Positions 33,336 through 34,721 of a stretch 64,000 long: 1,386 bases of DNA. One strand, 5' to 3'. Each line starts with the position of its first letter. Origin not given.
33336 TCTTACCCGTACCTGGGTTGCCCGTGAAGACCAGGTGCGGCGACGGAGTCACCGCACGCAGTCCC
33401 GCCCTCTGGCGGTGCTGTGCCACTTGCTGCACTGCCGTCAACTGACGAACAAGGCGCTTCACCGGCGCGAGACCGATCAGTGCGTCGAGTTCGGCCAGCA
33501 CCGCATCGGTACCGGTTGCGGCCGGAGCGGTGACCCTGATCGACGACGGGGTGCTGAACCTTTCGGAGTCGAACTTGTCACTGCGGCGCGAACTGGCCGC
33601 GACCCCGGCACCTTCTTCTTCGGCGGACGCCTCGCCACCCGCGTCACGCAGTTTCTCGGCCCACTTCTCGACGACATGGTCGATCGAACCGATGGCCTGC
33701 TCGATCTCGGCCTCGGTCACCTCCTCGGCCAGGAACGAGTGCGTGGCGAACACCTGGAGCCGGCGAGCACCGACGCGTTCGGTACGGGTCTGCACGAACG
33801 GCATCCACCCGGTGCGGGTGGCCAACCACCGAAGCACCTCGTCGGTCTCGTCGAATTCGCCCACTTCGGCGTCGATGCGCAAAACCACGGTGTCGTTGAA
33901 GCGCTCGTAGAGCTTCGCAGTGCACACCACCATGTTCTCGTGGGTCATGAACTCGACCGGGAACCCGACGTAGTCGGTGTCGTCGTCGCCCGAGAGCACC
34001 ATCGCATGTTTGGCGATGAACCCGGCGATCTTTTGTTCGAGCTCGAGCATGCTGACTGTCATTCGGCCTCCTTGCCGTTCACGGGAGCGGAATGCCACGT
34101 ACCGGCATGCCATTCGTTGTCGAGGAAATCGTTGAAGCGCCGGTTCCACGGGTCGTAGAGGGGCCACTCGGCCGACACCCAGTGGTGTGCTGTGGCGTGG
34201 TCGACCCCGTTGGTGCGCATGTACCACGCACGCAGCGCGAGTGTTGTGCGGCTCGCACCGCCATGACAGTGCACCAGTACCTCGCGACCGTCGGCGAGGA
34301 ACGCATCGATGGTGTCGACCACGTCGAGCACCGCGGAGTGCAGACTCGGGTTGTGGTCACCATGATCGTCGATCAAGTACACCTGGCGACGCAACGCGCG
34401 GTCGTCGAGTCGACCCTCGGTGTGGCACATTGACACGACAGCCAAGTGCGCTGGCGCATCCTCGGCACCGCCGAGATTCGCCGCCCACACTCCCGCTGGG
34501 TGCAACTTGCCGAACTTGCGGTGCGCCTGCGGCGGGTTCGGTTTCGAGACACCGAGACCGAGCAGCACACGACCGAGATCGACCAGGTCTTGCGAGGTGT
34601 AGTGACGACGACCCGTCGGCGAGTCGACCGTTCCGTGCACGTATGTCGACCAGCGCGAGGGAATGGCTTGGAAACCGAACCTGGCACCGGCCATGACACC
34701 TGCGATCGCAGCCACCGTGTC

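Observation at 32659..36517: Candidate undescribed ADP-ribose module: NrtR-like Nudix regulator divergent from an ARH-phosphatase fusion coupled to a YbjN/AAA+ ATPase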

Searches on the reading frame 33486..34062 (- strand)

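Call 27: search_protein_families(library=pfam, proteins=[window:33486-34062:-], max_evalue=1)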
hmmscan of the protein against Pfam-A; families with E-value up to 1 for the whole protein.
window:33486-34062:- (192 aa): 3 families
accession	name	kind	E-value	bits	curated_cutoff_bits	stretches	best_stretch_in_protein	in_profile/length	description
PF18460.6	HetR_C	-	0.018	15.4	27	1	115-144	39-68/79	Heterocyst differentiation regulator C-terminal Hood domain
PF22551.1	TY-Chap1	-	0.026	14.6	27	1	95-143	77-126/132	T3SS (YopN, CesT) and YbjN peptide-binding chaperone 1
PF12537.13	GPHR_N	-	0.21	12.1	22.1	1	108-139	35-66/68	The Golgi pH Regulator (GPHR) Family N-terminal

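Call 28: find_homologous_proteins(query=window:33486-34062:-, max_evalue=0.001)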
Query window:33486-34062:- (192 aa): 5 proteins with E <= 0.001 among 733 candidates.
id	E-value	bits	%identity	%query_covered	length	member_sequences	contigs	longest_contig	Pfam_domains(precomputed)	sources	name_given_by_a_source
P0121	1.0e-34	138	43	98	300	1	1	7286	PF00004.36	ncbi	ncbi:MAG: hypothetical protein RLZ67_1102, partial [Actinomycetota bacterium]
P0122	7.8e-34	135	44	83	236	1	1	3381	-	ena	-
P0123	7.3e-33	132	51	70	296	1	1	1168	PF00004.36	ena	-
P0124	1.2e-31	128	56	55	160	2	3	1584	-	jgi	jgi:hypothetical protein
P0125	7.3e-10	57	43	42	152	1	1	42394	-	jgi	jgi:hypothetical protein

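Call 40: search_protein_families(library=pfam, alignment_id=A3, max_evalue=0.1)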
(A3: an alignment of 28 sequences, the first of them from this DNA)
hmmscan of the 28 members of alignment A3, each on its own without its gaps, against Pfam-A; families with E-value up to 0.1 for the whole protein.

A. member 1, seq(190 aa): 2 families
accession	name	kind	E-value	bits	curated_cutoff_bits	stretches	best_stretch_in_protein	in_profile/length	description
PF18460.6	HetR_C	-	0.018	15.4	27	1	115-144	39-68/79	Heterocyst differentiation regulator C-terminal Hood domain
PF22551.1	TY-Chap1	-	0.026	14.6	27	1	95-143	77-126/132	T3SS (YopN, CesT) and YbjN peptide-binding chaperone 1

B. families by the number of members that match (of 28 scanned): 11 families
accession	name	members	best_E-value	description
PF23284.2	KOW2_Spt5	2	0.0069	Transcription elongation factor SPT5, second KOW domain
PF22551.1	TY-Chap1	2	0.026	T3SS (YopN, CesT) and YbjN peptide-binding chaperone 1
PF24019.1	DUF7332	1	0.009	Family of unknown function (DUF7332)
PF11570.13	E2R135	1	0.011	Coiled-coil receptor-binding R-domain of colicin E2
PF18460.6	HetR_C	1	0.018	Heterocyst differentiation regulator C-terminal Hood domain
PF16907.10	Caskin-Pro-rich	1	0.035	Proline rich region of Caskin proteins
PF21810.3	DUF6880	1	0.04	Family of unknown function (DUF6880)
PF24651.1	DUF7644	1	0.053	Domain of unknown function (DUF7644)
PF19416.4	Astro_VPg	1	0.054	Astrovirus VPg protein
PF21685.2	Fungal_virus_P2_N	1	0.06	Fungal virus Capsid protein, N-terminal domain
PF06265.16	YutD-like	1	0.086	Putative antitoxin YutD-like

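Call 41: search_solved_structures(query=A3, max_evalue=10)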
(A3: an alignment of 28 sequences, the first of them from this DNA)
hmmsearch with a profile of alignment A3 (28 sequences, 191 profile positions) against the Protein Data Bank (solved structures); distinct sequences matched with E-value up to 10: 0.

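Call 48: predict_structure(alignment_id=A3)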
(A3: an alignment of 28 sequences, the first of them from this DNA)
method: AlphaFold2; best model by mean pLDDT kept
length: 190 residues; sequences in the alignment: 28
mean_pLDDT: 83.3   pTM: 0.71
mean pLDDT of the five models: 83.3, 83.1, 82.5, 81.9, 81.1
residues with pLDDT >= 90: 120; 70-90: 19; 50-70: 35; < 50: 16
segments of 3 or more residues with pLDDT < 50: 157-170
pLDDT, mean of each block of 10 residues (from residue 1): 90 96 74 91 97 95 97 95 76 96 97 97 95 95 77 54 47 55 60
secondary structure, 60 per line:
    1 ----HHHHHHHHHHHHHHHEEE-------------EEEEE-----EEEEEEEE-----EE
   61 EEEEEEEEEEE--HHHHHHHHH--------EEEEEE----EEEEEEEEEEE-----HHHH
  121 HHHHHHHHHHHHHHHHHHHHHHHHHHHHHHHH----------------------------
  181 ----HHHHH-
elements in order: H5-19 E20-22 E36-40 E46-53 E59-71 H74-82 E91-96 E101-111 H117-152 H185-189

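Call 52: fold_search(model_id=the predicted structure, library=pdb)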
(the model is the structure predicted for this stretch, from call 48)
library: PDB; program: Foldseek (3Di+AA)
matches with E <= 10: 1088; with E <= 0.001: 1
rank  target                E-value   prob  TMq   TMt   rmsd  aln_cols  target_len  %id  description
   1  2plg_A                1.0e-03  1.00  0.46  0.56   5.6       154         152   18  Crystal structure of T110839 protein from Synechococcus elongatus (released 2007-05-01)
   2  5fr7_A                1.2e-03  1.00  0.40  0.50   5.5       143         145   12  Erwinia amylovora AmyR amylovoran repressor, a member of the YbjN protein family (released 2017-01-18)
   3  5fr7_B                1.3e-03  1.00  0.41  0.50   6.5       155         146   13  Erwinia amylovora AmyR amylovoran repressor, a member of the YbjN protein family (released 2017-01-18)
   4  6vu7_B                1.3e-03  1.00  0.41  0.52   5.2       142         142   15  Crystal structure of YbjN, a putative transcription regulator from E. coli (released 2020-03-11)
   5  6vu7_C                1.3e-03  1.00  0.41  0.51   5.8       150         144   13  Crystal structure of YbjN, a putative transcription regulator from E. coli (released 2020-03-11)
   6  6vu7_A                1.4e-03  1.00  0.37  0.47   6.7       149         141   13  Crystal structure of YbjN, a putative transcription regulator from E. coli (released 2020-03-11)
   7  5frk_B                1.8e-03  1.00  0.41  0.51   5.4       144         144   12  SeMet crystal structure of Erwinia amylovora AmyR amylovoran repressor, a member of the YbjN protein family (released 2017-02-15)
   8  1ttw_A                2.1e-03  1.00  0.42  0.61   5.1       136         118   12  Crystal structure of the Yersinia Pestis type III secretion chaperone SycH in complex with a stable fragment of YscM2 (released 2004-08-31)
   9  9uwz_A                2.3e-03  1.00  0.45  0.62   4.8       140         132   12  Crystal structure of the type III secretion chaperone VecA from Vibrio parahaemolyticus (released 2025-06-25)
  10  6vu7_D                2.6e-03  1.00  0.40  0.52   4.8       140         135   14  Crystal structure of YbjN, a putative transcription regulator from E. coli (released 2020-03-11)
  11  3kxy_D                3.4e-03  1.00  0.49  0.68   4.8       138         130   17  Crystal Structure of the ExsC-ExsE Complex (released 2010-06-30)
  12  3kxy_B                3.6e-03  1.00  0.48  0.66   5.0       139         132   17  Crystal Structure of the ExsC-ExsE Complex (released 2010-06-30)
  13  3kxy_F                3.9e-03  1.00  0.39  0.53   6.5       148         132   16  Crystal Structure of the ExsC-ExsE Complex (released 2010-06-30)
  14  3kxy_A                4.3e-03  1.00  0.47  0.64   4.9       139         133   16  Crystal Structure of the ExsC-ExsE Complex (released 2010-06-30)
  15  3kxy_H                5.5e-03  1.00  0.47  0.65   4.9       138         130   16  Crystal Structure of the ExsC-ExsE Complex (released 2010-06-30)
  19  4h5b_B                7.8e-03  1.00  0.44  0.53  15.8       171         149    9  Crystal Structure of DR_1245 from Deinococcus radiodurans (released 2013-01-30)
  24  2plg_B                1.6e-02  1.00  0.47  0.59   4.8       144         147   17  Crystal structure of T110839 protein from Synechococcus elongatus (released 2007-05-01)
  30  4h5b_A                4.3e-02  0.98  0.41  0.50   5.4       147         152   12  Crystal Structure of DR_1245 from Deinococcus radiodurans (released 2013-01-30)
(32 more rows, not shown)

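Call 65: search_protein_representatives(alignment_id=A3)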
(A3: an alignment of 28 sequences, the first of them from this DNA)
Query: 28 sequences, 191 profile positions. Proteins with E-value up to 0.001 (for the whole library): 34; up to 1e-10: 24; up to 1e-30: 4. The best 34 are listed.
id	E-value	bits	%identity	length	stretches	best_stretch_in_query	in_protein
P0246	4.8e-59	215.4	-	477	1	1-191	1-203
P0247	2.7e-56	206.5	-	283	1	2-157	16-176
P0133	1.3e-55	204.3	-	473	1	2-190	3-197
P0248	1.4e-44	168.2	-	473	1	7-175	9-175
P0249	1.6e-29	119.2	-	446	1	1-161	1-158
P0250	4.0e-25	104.8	-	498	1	3-153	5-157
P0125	6.4e-24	100.9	-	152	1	6-104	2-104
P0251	1.4e-22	96.5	-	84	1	1-79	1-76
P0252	9.6e-22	93.8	-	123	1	1-81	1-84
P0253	3.0e-21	92.1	-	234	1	1-79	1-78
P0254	8.5e-21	90.7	-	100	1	2-79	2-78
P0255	6.8e-18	81.2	-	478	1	49-166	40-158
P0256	2.6e-17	79.3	-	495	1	36-174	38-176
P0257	9.3e-17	77.5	-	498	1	49-177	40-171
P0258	1.2e-15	73.9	-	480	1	47-147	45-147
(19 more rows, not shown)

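Call 66: find_related_loci(query=A3, collection=metagenome_contigs, flank=6000)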
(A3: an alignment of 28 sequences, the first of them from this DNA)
Query A3 (190 aa) in metagenome_contigs; peptide patterns used: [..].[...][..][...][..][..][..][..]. (x = any residue, [..] = any of these).
64 stretches matched a pattern; 17 encode a relative of the query (tblastn E <= 1e-3); 17 distinct loci.
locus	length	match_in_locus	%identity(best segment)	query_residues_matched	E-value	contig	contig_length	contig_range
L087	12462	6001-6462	46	34-189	2e-39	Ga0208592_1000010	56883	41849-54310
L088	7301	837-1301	44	34-189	2e-39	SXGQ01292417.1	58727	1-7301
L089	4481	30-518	45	1-160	2e-38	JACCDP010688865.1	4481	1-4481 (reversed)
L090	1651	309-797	45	1-160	1e-38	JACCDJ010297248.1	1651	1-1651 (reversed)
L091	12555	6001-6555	42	1-186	1e-37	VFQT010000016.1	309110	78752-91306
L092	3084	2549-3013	44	34-189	3e-37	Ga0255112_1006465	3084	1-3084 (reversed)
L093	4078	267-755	48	5-164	9e-35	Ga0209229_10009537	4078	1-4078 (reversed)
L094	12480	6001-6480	46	3-159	5e-33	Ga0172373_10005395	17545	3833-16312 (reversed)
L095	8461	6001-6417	39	3-137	3e-29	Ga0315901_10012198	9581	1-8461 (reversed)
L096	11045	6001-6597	33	3-190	4e-29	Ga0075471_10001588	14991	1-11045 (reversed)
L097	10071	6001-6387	45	8-134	1e-28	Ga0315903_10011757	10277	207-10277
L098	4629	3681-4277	35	3-190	4e-28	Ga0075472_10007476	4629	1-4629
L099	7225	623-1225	36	3-189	7e-27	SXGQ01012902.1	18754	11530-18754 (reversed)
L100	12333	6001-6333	54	27-138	4e-35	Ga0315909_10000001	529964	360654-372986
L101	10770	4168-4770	33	3-189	8e-24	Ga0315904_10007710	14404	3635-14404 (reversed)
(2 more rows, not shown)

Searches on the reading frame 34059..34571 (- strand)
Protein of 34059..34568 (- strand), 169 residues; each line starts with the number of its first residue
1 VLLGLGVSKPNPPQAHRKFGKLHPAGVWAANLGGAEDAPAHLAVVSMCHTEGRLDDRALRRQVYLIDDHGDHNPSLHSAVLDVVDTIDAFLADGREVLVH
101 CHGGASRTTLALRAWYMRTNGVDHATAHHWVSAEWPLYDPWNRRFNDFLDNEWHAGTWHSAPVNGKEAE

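Call 27: search_protein_families(library=pfam, proteins=[window:34059-34568:-], max_evalue=1)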
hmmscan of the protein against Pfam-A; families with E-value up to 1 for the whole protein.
window:34059-34568:- (169 aa): 5 families
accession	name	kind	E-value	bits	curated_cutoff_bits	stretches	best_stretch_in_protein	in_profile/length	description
PF00782.25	DSPc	-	1.1e-08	35.4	33.5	1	68-131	49-110/133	Dual specificity phosphatase, catalytic domain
PF22785.1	Tc-R-P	-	1.4e-05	26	27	1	73-119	59-104/106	Polymorphic toxin system, DSP-PTPase phosphatase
PF22784.1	PTP-SAK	-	0.011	16.2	27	1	91-131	84-123/153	Swiss Army Knife protein, DSP-PTPase phosphatase domain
PF14566.11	PTPlike_phytase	-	0.057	13.9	27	1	74-113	114-152/158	Inositol hexakisphosphate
PF05706.17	CDKN3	-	0.15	12.2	20.7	1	74-111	114-150/168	Cyclin-dependent kinase inhibitor 3 (CDKN3)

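Call 81: predict_structure(alignment_id=A4)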
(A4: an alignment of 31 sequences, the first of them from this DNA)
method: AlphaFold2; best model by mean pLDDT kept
length: 170 residues; sequences in the alignment: 31
mean_pLDDT: 90.8   pTM: 0.87
mean pLDDT of the five models: 90.8, 90.7, 90.2, 89.6, 89.0
residues with pLDDT >= 90: 123; 70-90: 38; 50-70: 6; < 50: 3
segments of 3 or more residues with pLDDT < 50: 168-170
pLDDT, mean of each block of 10 residues (from residue 1): 79 83 98 96 97 96 91 88 98 98 93 98 97 90 90 95 58
secondary structure, 60 per line:
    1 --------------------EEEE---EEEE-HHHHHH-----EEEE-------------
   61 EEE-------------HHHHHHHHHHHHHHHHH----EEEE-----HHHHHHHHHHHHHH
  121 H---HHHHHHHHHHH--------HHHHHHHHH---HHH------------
elements in order: E21-24 E28-31 H33-38 E44-47 E61-63 H77-93 E98-101 H107-121 H125-135 H144-152

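Call 84: fold_search(model_id=the predicted structure, library=pdb)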
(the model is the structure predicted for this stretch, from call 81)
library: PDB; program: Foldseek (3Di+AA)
matches with E <= 10: 1173; with E <= 0.001: 205
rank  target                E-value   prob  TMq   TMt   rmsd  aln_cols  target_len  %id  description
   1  6d65_C                2.2e-07  1.00  0.68  0.24   2.1       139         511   21  Crystal structure of the human dual specificity phosphatase 1 catalytic domain (C258S) as a maltose binding protein fu (released 2018-09-19)
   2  5y16_A                3.7e-07  1.00  0.59  0.67   4.4       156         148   20  Crystal structure of human DUSP28(Y102H) (released 2017-11-22)
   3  6apx_A                4.0e-07  1.00  0.64  0.23   2.2       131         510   22  Crystal structure of human dual specificity phosphatase 1 catalytic domain (C258S) as a maltose binding protein fusion (released 2017-11-01)
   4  6d67_A                4.0e-07  1.00  0.64  0.22   2.1       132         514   23  Crystal structure of the human dual specificity phosphatase 1 catalytic domain (C258S) as a maltose binding protein fu (released 2018-09-19)
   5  6d66_A                4.8e-07  1.00  0.65  0.22   2.1       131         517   23  Crystal structure of the human dual specificity 1 catalytic domain (C258S) as a maltose binding protein fusion in comp (released 2018-09-19)
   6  8otz_m                4.8e-07  1.00  0.63  0.67   2.1       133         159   21  48-nm repeat of the native axonemal doublet microtubule from bovine sperm (released 2023-11-22)
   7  7un4_E                4.8e-07  1.00  0.62  0.73   2.5       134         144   19  Structure of MAP kinase phosphatase 5 in complex with 3,3-dimethyl-1-((9-propyl-5,6-dihydrothieno[3,4-h]quinazolin-2-y (released 2022-10-05)
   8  9nsb_A                5.2e-07  1.00  0.68  0.77   2.3       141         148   17  Crystal structure of an MKP5 allosteric loop mutant, S446G, in complex with an allosteric inhibitor (released 2025-07-30)
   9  6mc1_B                5.2e-07  1.00  0.63  0.71   3.0       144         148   19  Structure of MAP kinase phosphatase 5 in complex with 3,3-dimethyl-1-((9-(methylthio)-5,6-dihydrothieno[3,4-h]quinazol (released 2020-08-19)
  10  5y15_A                5.2e-07  1.00  0.64  0.73   4.0       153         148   20  Crystal structure of human DUSP28 (released 2017-11-22)
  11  2hcm                  5.2e-07  1.00  0.63  0.67   8.4       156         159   22  Crystal structure of mouse putative dual specificity phosphatase complexed with zinc tungstate, New York Structural Geno (released 2006-08-15)
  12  7umv                  5.5e-07  1.00  0.66  0.74   2.6       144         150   19  Structure of MAP kinase phosphatase 5 in complex with 3,3-dimethyl-1-((5,6-dihydropyrido[2,3-h]quinazolin-2-yl)thio)buta (released 2022-10-05)
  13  6mc1_C                5.5e-07  1.00  0.62  0.70   2.6       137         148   19  Structure of MAP kinase phosphatase 5 in complex with 3,3-dimethyl-1-((9-(methylthio)-5,6-dihydrothieno[3,4-h]quinazol (released 2020-08-19)
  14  6mc1_E                5.9e-07  1.00  0.64  0.74   2.7       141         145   18  Structure of MAP kinase phosphatase 5 in complex with 3,3-dimethyl-1-((9-(methylthio)-5,6-dihydrothieno[3,4-h]quinazol (released 2020-08-19)
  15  7y4e_A                5.9e-07  1.00  0.63  0.71   3.6       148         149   18  Crystal structure of DUSP10 mutant_N130A (released 2023-06-21)
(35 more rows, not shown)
